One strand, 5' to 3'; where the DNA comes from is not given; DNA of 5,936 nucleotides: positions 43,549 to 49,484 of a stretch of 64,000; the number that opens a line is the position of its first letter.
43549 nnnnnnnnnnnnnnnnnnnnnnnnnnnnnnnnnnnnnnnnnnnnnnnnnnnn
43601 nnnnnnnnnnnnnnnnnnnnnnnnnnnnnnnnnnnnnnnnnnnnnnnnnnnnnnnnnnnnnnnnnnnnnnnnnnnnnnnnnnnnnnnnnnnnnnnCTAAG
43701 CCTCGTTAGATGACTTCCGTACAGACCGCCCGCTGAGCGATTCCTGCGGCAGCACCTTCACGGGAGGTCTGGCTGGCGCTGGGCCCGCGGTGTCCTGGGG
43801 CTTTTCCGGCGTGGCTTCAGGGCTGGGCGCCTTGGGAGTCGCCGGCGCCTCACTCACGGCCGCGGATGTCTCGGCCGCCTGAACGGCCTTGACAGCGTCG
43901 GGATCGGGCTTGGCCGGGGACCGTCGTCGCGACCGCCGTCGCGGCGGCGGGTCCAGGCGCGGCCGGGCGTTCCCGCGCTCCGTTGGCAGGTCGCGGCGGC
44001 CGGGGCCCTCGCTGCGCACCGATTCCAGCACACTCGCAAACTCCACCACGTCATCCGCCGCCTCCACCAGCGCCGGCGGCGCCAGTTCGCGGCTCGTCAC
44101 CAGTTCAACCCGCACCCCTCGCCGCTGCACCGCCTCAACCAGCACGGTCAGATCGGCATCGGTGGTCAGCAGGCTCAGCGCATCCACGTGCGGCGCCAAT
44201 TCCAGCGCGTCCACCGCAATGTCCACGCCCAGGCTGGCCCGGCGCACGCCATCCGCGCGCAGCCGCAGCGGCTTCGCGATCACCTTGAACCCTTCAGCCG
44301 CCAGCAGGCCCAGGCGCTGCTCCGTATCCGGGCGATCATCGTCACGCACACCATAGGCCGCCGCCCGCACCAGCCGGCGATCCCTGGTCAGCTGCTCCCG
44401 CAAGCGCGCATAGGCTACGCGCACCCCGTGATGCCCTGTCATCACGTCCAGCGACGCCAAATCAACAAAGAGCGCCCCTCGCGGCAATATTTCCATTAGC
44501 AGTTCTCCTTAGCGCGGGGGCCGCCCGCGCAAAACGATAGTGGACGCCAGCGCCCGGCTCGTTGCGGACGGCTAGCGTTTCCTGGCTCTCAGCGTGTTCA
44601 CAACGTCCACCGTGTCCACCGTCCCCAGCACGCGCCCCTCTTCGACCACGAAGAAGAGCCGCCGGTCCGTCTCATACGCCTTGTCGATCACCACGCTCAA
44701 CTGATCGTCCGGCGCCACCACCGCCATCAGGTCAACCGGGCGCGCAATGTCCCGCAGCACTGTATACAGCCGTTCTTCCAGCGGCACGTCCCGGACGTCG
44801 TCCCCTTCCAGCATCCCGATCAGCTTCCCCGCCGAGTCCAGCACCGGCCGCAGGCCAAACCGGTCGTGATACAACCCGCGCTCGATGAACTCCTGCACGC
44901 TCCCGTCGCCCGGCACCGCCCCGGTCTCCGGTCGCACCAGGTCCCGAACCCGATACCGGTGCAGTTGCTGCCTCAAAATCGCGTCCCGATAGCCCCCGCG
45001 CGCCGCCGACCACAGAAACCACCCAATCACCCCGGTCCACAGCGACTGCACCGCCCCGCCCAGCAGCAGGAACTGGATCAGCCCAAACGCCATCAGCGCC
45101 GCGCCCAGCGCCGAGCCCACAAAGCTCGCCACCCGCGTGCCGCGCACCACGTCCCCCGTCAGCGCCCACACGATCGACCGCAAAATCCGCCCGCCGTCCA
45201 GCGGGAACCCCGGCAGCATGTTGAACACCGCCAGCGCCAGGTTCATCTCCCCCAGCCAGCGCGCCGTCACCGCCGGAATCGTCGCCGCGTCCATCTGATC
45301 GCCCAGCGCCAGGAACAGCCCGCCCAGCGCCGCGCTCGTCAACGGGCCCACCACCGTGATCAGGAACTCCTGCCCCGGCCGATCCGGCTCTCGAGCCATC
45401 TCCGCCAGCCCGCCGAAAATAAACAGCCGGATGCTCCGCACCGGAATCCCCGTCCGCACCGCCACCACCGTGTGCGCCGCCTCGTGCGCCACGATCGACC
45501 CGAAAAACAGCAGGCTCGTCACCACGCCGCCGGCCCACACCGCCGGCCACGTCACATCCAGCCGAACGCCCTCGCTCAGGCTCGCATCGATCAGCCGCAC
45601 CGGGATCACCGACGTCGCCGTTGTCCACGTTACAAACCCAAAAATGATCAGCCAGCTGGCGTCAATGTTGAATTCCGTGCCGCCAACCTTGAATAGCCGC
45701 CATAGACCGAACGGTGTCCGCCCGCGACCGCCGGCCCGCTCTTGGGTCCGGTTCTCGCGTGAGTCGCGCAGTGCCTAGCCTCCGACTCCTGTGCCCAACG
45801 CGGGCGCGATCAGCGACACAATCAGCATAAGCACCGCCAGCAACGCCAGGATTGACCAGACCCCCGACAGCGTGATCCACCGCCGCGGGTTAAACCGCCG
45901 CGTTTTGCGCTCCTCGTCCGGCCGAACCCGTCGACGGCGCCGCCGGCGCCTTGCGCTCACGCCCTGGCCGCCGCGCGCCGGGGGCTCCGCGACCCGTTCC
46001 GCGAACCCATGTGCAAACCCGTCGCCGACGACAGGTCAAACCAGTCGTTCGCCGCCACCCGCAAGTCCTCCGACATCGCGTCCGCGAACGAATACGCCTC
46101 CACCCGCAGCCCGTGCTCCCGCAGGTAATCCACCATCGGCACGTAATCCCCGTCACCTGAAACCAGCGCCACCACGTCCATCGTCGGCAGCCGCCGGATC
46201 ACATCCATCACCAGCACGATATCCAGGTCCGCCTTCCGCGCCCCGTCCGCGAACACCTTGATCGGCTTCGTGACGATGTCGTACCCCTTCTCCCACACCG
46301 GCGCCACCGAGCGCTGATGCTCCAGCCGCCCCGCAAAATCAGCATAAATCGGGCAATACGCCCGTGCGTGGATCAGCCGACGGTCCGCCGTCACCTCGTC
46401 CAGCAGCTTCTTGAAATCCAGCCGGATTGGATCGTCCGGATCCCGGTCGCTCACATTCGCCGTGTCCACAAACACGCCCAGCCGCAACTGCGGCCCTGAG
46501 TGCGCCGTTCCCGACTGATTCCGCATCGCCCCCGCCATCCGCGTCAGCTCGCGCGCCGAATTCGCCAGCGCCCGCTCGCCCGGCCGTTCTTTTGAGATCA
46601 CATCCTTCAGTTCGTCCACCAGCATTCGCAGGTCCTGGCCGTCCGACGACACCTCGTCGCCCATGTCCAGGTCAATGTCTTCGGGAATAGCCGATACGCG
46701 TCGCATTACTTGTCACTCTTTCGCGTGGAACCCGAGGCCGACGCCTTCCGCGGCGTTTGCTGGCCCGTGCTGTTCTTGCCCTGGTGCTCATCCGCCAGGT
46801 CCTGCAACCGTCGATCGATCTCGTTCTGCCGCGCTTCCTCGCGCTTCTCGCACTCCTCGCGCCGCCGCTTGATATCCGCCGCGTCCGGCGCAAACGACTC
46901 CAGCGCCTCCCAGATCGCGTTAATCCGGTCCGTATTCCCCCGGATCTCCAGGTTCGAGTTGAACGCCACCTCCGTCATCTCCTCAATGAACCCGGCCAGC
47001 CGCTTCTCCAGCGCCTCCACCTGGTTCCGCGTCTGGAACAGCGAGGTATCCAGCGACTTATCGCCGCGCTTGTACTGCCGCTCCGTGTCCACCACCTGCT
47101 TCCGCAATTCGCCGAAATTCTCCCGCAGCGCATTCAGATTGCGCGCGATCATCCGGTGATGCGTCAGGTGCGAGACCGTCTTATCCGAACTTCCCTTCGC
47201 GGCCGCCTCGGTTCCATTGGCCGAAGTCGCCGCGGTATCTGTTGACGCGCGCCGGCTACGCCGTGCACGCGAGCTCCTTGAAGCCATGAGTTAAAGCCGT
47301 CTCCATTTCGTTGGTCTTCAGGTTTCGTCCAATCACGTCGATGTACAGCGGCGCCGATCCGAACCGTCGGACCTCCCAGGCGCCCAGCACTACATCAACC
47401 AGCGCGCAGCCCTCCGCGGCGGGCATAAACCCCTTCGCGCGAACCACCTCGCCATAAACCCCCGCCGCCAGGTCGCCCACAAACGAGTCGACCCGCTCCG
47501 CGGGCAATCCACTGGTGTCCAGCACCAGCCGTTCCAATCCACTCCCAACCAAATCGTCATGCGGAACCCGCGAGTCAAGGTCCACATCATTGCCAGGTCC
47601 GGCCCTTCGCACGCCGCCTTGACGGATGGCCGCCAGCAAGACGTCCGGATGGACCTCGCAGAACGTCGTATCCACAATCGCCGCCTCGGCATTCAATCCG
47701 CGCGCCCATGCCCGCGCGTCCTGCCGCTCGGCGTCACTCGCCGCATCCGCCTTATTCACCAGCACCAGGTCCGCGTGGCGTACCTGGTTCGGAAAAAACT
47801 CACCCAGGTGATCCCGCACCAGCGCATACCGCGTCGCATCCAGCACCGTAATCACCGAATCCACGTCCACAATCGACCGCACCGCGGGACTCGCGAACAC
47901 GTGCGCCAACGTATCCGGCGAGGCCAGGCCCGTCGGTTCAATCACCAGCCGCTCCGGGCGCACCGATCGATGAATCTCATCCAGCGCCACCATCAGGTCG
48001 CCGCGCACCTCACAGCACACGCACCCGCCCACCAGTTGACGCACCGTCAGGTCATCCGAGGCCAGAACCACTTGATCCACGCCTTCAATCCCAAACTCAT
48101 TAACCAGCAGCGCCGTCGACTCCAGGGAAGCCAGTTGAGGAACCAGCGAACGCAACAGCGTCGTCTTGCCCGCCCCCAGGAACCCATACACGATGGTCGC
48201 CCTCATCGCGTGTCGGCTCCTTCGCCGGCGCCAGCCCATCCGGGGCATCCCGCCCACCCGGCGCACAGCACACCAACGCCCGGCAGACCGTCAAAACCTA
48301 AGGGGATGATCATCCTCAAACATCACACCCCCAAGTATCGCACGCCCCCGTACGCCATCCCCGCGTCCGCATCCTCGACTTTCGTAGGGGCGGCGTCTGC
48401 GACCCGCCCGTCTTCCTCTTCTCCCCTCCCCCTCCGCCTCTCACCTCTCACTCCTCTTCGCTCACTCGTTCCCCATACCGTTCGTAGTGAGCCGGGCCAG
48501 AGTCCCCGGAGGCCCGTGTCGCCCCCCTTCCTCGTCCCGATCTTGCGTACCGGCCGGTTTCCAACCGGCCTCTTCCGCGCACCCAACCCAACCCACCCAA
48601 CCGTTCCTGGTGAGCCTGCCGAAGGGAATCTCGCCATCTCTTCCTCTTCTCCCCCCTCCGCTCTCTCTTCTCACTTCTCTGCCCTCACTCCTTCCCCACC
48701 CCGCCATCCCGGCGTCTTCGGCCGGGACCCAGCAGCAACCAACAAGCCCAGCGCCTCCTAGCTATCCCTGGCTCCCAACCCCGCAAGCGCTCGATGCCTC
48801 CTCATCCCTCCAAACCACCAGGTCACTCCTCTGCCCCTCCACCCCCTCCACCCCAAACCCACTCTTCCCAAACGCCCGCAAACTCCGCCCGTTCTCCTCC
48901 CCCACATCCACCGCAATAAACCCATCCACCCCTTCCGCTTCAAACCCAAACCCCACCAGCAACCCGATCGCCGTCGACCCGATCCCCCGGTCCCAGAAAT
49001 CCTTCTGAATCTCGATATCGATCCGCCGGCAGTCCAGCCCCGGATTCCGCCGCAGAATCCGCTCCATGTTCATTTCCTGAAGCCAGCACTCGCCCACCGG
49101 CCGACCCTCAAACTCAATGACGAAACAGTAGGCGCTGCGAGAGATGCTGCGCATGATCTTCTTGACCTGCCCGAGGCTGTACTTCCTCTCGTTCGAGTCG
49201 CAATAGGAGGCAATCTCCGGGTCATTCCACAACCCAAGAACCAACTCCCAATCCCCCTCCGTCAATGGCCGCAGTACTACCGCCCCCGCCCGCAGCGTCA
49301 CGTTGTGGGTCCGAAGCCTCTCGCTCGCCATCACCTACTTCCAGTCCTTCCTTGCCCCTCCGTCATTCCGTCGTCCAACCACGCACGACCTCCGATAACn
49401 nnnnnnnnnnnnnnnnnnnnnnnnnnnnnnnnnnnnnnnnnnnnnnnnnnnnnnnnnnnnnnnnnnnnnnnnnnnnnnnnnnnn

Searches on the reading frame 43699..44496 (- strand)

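Call 39: search_protein_families(library=pfam, proteins=[window:43699-44496:-], max_evalue=0.0001)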
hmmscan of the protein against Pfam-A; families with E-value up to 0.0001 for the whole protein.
window:43699-44496:- (266 aa): 1 family
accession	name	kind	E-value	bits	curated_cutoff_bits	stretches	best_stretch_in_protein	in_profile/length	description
PF01936.24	NYN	-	1.7e-21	77.7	24.2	1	8-151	3-142/145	NYN domain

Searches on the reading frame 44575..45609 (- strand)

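Call 39: search_protein_families(library=pfam, proteins=[window:44575-45609:-], max_evalue=0.0001)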
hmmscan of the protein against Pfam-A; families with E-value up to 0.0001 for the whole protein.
window:44575-45609:- (345 aa): 3 families
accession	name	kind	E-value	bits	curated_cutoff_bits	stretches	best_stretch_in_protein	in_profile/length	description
PF02163.28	Peptidase_M50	-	1.2e-20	74.3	27.2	2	32-103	3-100/221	Peptidase family M50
PF00571.33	CBS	-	9.2e-08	32.7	24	0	221-275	1-54/57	CBS domain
PF13398.12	Peptidase_M50B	-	2.6e-06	27.7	26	1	38-111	24-96/201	Peptidase M50B-like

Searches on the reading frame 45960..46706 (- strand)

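Call 39: search_protein_families(library=pfam, proteins=[window:45960-46706:-], max_evalue=0.0001)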
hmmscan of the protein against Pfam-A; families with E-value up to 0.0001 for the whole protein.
window:45960-46706:- (249 aa): 1 family
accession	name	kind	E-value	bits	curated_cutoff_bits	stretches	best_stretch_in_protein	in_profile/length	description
PF01936.24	NYN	-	4.7e-22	79.5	24.2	1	75-224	1-143/145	NYN domain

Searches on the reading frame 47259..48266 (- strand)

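Call 39: search_protein_families(library=pfam, proteins=[window:47259-48266:-], max_evalue=0.0001)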
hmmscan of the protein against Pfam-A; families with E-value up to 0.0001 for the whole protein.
window:47259-48266:- (336 aa): 1 family
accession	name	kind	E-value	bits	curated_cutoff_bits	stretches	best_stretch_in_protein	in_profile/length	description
PF02492.25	cobW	-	1.2e-42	145.9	20.7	1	23-198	2-179/180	CobW/HypB/UreG, nucleotide-binding domain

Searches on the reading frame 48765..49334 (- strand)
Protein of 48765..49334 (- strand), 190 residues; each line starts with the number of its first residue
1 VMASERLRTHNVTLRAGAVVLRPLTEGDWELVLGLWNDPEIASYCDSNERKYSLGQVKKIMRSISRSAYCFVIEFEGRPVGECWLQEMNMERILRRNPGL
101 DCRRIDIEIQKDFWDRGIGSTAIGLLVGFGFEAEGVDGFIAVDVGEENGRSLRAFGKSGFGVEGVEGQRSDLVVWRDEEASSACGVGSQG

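Call 39: search_protein_families(library=pfam, proteins=[window:48765-49334:-], max_evalue=0.0001)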
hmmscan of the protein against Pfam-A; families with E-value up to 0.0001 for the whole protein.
window:48765-49334:- (190 aa): 2 families
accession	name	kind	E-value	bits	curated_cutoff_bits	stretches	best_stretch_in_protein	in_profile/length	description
PF13302.13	Acetyltransf_3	-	2.8e-14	54.4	25.4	1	19-160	2-137/138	Acetyltransferase (GNAT) domain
PF00583.31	Acetyltransf_1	-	1.8e-06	28.7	20.7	1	64-160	29-116/116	Acetyltransferase (GNAT) family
